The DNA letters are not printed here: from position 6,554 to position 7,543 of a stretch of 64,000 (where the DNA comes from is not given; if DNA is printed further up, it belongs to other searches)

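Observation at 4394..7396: HcyS-Ala-type protein-thiocarboxylate homocysteine synthesis operon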

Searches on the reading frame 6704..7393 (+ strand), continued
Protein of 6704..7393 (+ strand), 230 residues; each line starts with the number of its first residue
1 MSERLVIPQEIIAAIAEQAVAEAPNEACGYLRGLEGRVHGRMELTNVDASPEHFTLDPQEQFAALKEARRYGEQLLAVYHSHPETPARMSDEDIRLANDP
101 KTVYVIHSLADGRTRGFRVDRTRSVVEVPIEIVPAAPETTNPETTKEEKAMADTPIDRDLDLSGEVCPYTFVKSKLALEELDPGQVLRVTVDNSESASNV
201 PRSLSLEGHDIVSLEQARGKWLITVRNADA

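Call 33: search_solved_structures(query=window:6704-7393:+, max_evalue=0.01, show_alignments=3)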
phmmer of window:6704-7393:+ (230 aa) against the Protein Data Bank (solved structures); distinct sequences matched with E-value up to 0.01: 9.
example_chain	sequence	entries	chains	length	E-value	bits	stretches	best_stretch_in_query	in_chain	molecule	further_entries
2kks_A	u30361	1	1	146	9.8e-22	81.2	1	16-113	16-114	Uncharacterized protein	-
5lda_A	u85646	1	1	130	1.4e-10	44.8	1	4-104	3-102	JAMM1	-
5ld9_A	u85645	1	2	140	1.8e-10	44.5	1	4-103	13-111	JAMM1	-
1jdq_A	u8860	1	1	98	3.3e-10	43.5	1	151-225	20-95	HYPOTHETICAL PROTEIN TM0983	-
8k1r_B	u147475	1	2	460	3.6e-09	40.2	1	145-226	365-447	Spirochaeta thermophila YeeE(TsuA)-YeeD(TsuB),UPF0033 domain-containing protein, SirA-like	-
8j4c_B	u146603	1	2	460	6.8e-09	39.3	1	145-226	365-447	Spirochaeta thermophila YeeE(TsuA)-YeeD(TsuB),UPF0033 domain-containing protein, SirA-like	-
2kcq_A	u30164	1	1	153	8.8e-08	35.6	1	19-115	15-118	Mov34/MPN/PAD-1 family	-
1je3_A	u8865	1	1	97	1.2e-05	28.7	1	156-216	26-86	HYPOTHETICAL 8.6 KDA PROTEIN IN AMYA-FLIE INTERGENIC REGION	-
3hz7_A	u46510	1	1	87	0.00078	22.7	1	160-225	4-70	UPF0033 domain-containing protein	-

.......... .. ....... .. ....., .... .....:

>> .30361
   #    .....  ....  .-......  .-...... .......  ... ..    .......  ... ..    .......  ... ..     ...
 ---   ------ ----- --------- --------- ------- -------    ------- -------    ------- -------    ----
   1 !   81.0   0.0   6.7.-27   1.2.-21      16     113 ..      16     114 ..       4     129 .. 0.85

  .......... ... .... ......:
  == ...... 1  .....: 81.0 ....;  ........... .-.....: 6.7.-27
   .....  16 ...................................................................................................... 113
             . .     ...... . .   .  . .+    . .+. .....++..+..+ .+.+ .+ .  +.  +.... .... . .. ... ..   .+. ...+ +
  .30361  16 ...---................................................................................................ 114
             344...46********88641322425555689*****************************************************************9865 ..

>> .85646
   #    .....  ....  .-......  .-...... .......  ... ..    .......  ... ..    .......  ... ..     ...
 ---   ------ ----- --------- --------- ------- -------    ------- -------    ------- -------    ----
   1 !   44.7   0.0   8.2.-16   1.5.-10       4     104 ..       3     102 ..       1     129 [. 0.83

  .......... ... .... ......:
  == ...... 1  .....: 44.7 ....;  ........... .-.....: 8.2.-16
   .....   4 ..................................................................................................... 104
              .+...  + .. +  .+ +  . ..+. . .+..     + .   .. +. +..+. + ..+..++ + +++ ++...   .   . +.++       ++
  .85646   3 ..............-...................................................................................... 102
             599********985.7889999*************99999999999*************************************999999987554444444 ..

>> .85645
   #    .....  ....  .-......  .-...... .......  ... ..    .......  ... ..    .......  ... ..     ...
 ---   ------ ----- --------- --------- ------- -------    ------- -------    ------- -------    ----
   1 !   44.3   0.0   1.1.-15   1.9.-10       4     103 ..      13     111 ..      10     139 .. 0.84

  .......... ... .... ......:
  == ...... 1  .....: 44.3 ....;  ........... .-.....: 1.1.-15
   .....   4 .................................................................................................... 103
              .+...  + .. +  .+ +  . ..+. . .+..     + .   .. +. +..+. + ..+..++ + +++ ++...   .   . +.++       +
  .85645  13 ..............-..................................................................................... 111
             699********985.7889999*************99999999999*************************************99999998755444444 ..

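Call 36: search_protein_families(library=pfam, proteins=[L025:9985-10782:+, L071:9853-11082:+, L063:3511-4446:+, L040:3519-4439:+, L071:2779-3627:+, L073:11129-12913:+, L054:4201-4620:+, L038:12222-13187:+, L019:1343-2443:+, L011:3303-4238:+], max_evalue=0.0001)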
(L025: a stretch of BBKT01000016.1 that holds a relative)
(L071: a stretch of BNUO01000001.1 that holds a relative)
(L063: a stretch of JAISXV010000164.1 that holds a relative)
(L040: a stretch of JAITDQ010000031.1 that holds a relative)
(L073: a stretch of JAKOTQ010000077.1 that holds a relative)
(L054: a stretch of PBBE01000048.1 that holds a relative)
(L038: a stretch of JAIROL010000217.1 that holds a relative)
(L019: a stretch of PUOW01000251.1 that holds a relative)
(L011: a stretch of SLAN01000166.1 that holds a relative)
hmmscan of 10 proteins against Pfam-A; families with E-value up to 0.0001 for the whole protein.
L025:9985-10782:+ (266 aa): 1 family
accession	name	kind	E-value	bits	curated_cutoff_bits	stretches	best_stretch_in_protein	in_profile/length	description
PF01507.26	PAPS_reduct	-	8.4e-49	166.4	22.5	1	26-220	3-174/175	Phosphoadenosine phosphosulfate reductase domain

L071:9853-11082:+ (410 aa): 2 families
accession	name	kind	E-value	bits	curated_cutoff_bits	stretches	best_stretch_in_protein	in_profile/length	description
PF00590.25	TP_methylase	-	2.5e-28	99.9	27.8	1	165-375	2-211/212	Tetrapyrrole (Corrin/Porphyrin) Methylases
PF13241.12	NAD_binding_7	-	1e-19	71.5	22.1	1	6-108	3-104/104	Putative NAD(P)-binding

L063:3511-4446:+ (312 aa): 1 family
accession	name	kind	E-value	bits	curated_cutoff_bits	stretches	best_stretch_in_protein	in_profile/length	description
PF00291.31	PALP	-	3.3e-74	250.3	35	1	9-297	2-295/295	Pyridoxal-phosphate dependent enzyme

L040:3519-4439:+ (307 aa): 7 families
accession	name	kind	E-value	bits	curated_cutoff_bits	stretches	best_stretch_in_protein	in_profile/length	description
PF00005.33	ABC_tran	-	8.7e-28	98.1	25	1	76-232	1-137/137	ABC transporter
PF13175.12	AAA_15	-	6.6e-08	33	32.1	1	67-129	5-65/374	AAA ATPase domain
PF13304.12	AAA_21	-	2.2e-06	28.4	27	0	88-113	1-26/304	AAA domain, putative AbiEii toxin, Type IV TA system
PF02463.25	SMC_N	-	5.9e-06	26.3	40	1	81-275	18-211/220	RecF/RecN/SMC N terminal domain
PF13476.12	AAA_23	-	1.5e-05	26.2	27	1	68-112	2-45/201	AAA domain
PF03193.22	RsgA_GTPase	-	1.7e-05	25.1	30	1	55-108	76-128/174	RsgA GTPase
PF13555.12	AAA_29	-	2.1e-05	24.6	27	1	78-119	14-55/61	P-loop containing region of AAA domain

L071:2779-3627:+ (283 aa): 1 family
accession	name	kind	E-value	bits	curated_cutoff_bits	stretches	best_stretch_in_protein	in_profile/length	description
PF00528.27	BPD_transp_1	-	2.8e-25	89.6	26.4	1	81-277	5-182/184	Binding-protein-dependent transport system inner membrane component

L073:11129-12913:+ (595 aa): 5 families
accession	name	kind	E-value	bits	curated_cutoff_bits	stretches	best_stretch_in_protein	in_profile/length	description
PF00009.33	GTP_EFTU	-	1.2e-45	155.9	26.5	1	9-193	4-178/188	Elongation factor Tu GTP binding domain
PF22594.2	GTP-eEF1A_C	-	4e-15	56.5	27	1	319-416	2-101/101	GTP-eEF1A C-terminal domain-like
PF01583.26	APS_kinase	-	4.5e-10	40.2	21.1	1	455-532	3-79/152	Adenylylsulphate kinase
PF03144.31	GTP_EFTU_D2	-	1.4e-08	35.5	30.3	1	241-292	2-57/73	Elongation factor Tu domain 2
PF01926.29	MMR_HSR1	-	1.3e-06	29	21.9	0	67-132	28-99/113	50S ribosome-binding GTPase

L054:4201-4620:+ (140 aa): 1 family
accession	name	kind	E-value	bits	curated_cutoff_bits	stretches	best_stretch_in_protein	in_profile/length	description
PF02082.26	Rrf2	-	4.1e-26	92.1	30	1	7-119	1-122/132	Iron-dependent Transcriptional regulator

L038:12222-13187:+ (322 aa): 1 family
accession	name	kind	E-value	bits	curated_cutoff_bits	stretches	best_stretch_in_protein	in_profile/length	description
PF00490.27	ALAD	-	2.4e-128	428.2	24.6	1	2-319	2-316/317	Delta-aminolevulinic acid dehydratase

L019:1343-2443:+ (367 aa): 0 families

L011:3303-4238:+ (312 aa): 1 family
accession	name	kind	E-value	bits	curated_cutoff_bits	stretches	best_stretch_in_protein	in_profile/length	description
PF00581.25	Rhodanese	-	8.9e-34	116.4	22.2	2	196-302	8-101/102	Rhodanese-like domain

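Call 65: search_protein_families(library=ncbifam, proteins=[L010:2912-4039:+, L010:4070-5116:+, L010:5203-6165:+, L010:6165-6482:+, L019:1343-2443:+], max_evalue=0.001)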
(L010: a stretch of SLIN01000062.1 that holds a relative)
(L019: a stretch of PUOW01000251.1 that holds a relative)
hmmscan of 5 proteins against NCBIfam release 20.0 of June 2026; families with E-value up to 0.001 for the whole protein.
L010:2912-4039:+ (376 aa): 1 family
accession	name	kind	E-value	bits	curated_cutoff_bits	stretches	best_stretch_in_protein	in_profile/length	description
TIGR03866.1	PQQ_ABC_repeats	subfamily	6.8e-06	25.4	287.3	1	64-165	13-110/310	PQQ-dependent catabolism-associated beta-propeller protein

L010:4070-5116:+ (349 aa): 4 families
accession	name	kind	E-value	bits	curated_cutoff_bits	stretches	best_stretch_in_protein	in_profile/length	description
NF052577.1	ThSTportTsuASprch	equivalog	1.7e-60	205.1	400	1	4-326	3-329/330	thiosulfate transporter TsuA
NF041049.1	thio_trans_TsuA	exception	6.9e-55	186.5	645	1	4-333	5-344/348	thiosulfate utilization transporter TsuA/YeeE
NF033796.1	selen_YedE_FdhT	exception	1.6e-24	86.8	350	2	7-121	220-332/387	selenium metabolism membrane protein YedE/FdhT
TIGR04112.1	seleno_YedE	equivalog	9.9e-08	31.5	200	1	7-123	189-307/337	YedE family putative selenium transporter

L010:5203-6165:+ (321 aa): 5 families
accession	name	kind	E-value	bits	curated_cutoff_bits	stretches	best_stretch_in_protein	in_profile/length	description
NF008557.0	PRK11493.1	equivalog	1.1e-42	146.1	250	1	81-318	39-278/281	3-mercaptopyruvate sulfurtransferase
NF040901.1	SeO3_TeO2_ExtH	equivalog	2.8e-15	56.3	200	2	70-180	67-186/430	selenite/tellurite reduction operon rhodanese-like protein ExtH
NF006444.0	PRK08762.1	equivalog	8.2e-07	28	449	0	64-174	21-113/387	molybdopterin-synthase adenylyltransferase MoeB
NF045521.1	rhoda_near_glyco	subfamily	0.00017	21.4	145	0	127-174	68-114/144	rhodanese homology domain-containing protein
NF001195.0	PRK00162.1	equivalog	0.00047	20.4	102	0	72-171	21-99/108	thiosulfate sulfurtransferase GlpE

L010:6165-6482:+ (106 aa): 2 families
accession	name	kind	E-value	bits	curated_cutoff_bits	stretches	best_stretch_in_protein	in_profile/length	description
NF008242.0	PRK11018.1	equivalog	3.5e-11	42.6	79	1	29-97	3-71/78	sulfurtransferase-like selenium metabolism protein YedF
NF041048.1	TusA_like_YeeD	exception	3.7e-08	32.9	147.5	1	37-104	4-71/72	thiosulfate utilization sulfurtransferase TsuB/YeeD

L019:1343-2443:+ (367 aa): 0 families

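Call 68: search_protein_families(library=pfam, proteins=[L056:26-886:+, L084:9974-10927:+, L073:2992-4005:+, L074:8376-9641:-, L047:9971-11392:+, L083:8681-10318:-, L021:3784-4719:-, L053:8674-9192:+, L028:2601-2972:+, L011:7983-8948:-], max_evalue=0.0001)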
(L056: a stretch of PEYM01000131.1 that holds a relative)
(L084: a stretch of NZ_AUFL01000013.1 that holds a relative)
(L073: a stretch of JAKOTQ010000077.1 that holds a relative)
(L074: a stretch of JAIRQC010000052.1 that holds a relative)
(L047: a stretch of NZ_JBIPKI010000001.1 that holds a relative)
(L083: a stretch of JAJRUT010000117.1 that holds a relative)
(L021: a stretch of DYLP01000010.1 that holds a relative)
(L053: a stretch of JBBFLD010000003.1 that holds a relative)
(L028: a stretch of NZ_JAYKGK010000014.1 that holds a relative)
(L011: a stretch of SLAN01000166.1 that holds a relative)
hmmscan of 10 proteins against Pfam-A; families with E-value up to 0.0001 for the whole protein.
L056:26-886:+ (287 aa): 3 families
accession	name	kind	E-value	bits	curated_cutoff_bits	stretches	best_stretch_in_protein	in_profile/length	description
PF01488.26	Shikimate_DH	-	2.8e-32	112.1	24.3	1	128-248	10-137/138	Shikimate / quinate 5-dehydrogenase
PF05201.20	GlutR_N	-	9.3e-22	77.9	27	1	49-105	90-151/151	Glutamyl-tRNAGlu reductase, N-terminal domain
PF13241.12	NAD_binding_7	-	5.9e-05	24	22.1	0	127-204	4-75/104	Putative NAD(P)-binding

L084:9974-10927:+ (318 aa): 2 families
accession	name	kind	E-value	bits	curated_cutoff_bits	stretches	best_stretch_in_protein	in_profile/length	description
PF12849.12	PBP_like_2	-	8.6e-35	121.2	27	1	28-291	4-265/267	PBP superfamily domain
PF01547.30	SBP_bac_1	-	8e-06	26.5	26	1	51-295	13-306/307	Bacterial extracellular solute-binding protein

L073:2992-4005:+ (338 aa): 3 families
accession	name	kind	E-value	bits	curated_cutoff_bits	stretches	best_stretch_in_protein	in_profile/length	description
PF13531.11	SBP_bac_11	-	1.7e-39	136.3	25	1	52-288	19-227/227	Bacterial extracellular solute-binding protein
PF01547.30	SBP_bac_1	-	3.6e-17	63.8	26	1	43-280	7-307/307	Bacterial extracellular solute-binding protein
PF13343.11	SBP_bac_6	-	2.9e-07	30.7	24.6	1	124-294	65-220/245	Bacterial extracellular solute-binding protein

L074:8376-9641:- (422 aa): 1 family
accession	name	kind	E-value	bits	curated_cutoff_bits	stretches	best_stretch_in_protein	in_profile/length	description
PF00202.27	Aminotran_3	-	4.4e-63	213.8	30.5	1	32-340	7-329/403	Aminotransferase class-III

L047:9971-11392:+ (474 aa): 9 families
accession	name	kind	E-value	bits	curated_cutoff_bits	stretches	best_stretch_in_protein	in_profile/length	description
PF07992.20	Pyr_redox_2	-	1e-36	127.3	26.1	1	6-317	2-291/291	Pyridine nucleotide-disulphide oxidoreductase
PF02852.28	Pyr_redox_dim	-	4.4e-14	53.1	25.3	1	340-444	4-109/110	Pyridine nucleotide-disulphide oxidoreductase, dimerisation domain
PF00070.33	Pyr_redox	-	4.1e-10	40.5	22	1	172-236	2-65/82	Pyridine nucleotide-disulphide oxidoreductase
PF13738.12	Pyr_redox_3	-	1.9e-07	31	30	0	123-300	116-304/305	Pyridine nucleotide-disulphide oxidoreductase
PF00890.30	FAD_binding_2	-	2e-07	31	20.4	0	6-41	1-36/414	FAD binding domain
PF13450.12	NAD_binding_8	-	1.2e-06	29.2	21.9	0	174-215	1-42/68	NAD(P)-binding Rossmann-like domain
PF01134.28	GIDA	-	1.2e-06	28.3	22.1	0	6-54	1-47/391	Glucose inhibited division protein A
PF01946.23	Thi4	-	1.6e-06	27.9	26.2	0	5-28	18-41/235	Thi4 family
PF05834.18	Lycopene_cycl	-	6.1e-06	26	23.4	0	173-203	3-35/380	Lycopene cyclase protein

L083:8681-10318:- (546 aa): 2 families
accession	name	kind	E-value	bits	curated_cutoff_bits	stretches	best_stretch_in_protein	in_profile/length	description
PF00563.25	EAL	-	4.6e-72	242.6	31.3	1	293-526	3-236/236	EAL domain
PF00990.26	GGDEF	-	5.9e-48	163.1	23.8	1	117-269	1-157/161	Diguanylate cyclase, GGDEF domain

L021:3784-4719:- (312 aa): 4 families
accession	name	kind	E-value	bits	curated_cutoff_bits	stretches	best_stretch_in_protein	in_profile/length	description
PF20434.5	BD-FAE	-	2.9e-46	158.1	26.8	1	70-253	2-196/215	BD-FAE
PF07859.19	Abhydrolase_3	-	2.7e-26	93.1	25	1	84-290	1-209/210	alpha/beta hydrolase fold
PF00135.34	COesterase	-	1.8e-10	40.8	27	1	67-179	86-209/515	Carboxylesterase family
PF00326.27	Peptidase_S9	-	5.8e-05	23.1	22.6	0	138-256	52-154/213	Prolyl oligopeptidase family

L053:8674-9192:+ (173 aa): 0 families

L028:2601-2972:+ (124 aa): 0 families

L011:7983-8948:- (322 aa): 2 families
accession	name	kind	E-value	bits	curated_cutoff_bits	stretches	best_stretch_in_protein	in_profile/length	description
PF00198.28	2-oxoacid_dh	-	1.3e-83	280.4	23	1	91-319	2-231/232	2-oxoacid dehydrogenases acyltransferase (catalytic domain)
PF02817.22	E3_binding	-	1.1e-12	48.4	23.7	1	3-33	5-35/36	e3 binding domain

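Call 69: predict_structure(alignment_id=A1)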
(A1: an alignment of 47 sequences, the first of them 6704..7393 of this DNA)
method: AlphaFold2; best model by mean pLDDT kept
length: 230 residues; sequences in the alignment: 47
mean_pLDDT: 90.1   pTM: 0.65
mean pLDDT of the five models: 90.1, 89.9, 89.7, 89.6, 89.3
residues with pLDDT >= 90: 177; 70-90: 32; 50-70: 13; < 50: 8
segments of 3 or more residues with pLDDT < 50: 139-145
pLDDT, mean of each block of 10 residues (from residue 1): 87 97 94 97 90 82 96 96 95 94 97 98 97 76 50 87 89 94 96 85 92 92 90
secondary structure, 60 per line:
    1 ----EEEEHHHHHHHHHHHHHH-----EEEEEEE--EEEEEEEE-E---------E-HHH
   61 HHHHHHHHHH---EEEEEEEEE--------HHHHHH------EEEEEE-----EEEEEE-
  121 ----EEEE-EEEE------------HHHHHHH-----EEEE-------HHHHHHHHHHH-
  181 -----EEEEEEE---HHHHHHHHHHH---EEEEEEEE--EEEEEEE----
elements in order: E5-8 H9-22 E28-34 E37-44 H58-70 E74-82 H91-96 E103-108 E114-119 E125-128 E130-133 H146-152 E158-161 H169-179 E186-192 H196-206 E210-217 E220-226
